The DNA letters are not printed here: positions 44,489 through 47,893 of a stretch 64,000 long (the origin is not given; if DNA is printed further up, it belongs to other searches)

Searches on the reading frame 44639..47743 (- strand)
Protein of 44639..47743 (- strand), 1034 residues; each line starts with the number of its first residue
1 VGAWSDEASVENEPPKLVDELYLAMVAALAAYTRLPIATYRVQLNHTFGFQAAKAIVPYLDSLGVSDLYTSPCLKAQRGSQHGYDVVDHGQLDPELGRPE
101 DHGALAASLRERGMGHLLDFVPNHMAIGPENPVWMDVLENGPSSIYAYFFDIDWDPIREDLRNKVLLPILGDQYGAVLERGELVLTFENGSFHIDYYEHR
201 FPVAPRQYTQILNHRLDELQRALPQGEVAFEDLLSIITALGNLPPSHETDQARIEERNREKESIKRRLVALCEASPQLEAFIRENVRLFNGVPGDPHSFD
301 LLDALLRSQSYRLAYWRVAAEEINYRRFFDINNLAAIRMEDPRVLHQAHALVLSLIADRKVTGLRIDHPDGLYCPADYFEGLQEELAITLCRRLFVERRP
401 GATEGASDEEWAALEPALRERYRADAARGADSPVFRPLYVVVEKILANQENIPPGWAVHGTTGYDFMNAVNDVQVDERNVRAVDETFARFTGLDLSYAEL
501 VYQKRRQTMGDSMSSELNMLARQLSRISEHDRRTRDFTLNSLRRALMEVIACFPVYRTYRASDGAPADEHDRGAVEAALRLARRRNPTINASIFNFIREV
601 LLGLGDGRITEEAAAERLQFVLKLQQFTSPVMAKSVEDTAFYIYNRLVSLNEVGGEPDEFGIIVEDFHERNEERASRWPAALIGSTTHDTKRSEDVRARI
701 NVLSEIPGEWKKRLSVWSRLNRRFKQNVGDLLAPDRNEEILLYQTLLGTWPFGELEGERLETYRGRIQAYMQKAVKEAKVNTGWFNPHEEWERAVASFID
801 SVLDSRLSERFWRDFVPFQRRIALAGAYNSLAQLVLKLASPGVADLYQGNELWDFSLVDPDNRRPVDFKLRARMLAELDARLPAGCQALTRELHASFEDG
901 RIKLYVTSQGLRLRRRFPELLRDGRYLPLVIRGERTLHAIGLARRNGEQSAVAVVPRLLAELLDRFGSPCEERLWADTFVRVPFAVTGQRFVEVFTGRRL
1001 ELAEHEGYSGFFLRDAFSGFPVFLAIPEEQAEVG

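Call 41: search_protein_families(library=pfam, proteins=[window:44639-47743:-], max_evalue=0.001)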
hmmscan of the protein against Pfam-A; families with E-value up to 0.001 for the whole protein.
window:44639-47743:- (1034 aa): 1 family
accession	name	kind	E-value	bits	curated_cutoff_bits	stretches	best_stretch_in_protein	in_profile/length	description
PF00128.31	Alpha-amylase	-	5.2e-14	52.8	22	1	58-145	26-110/446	Alpha amylase, catalytic domain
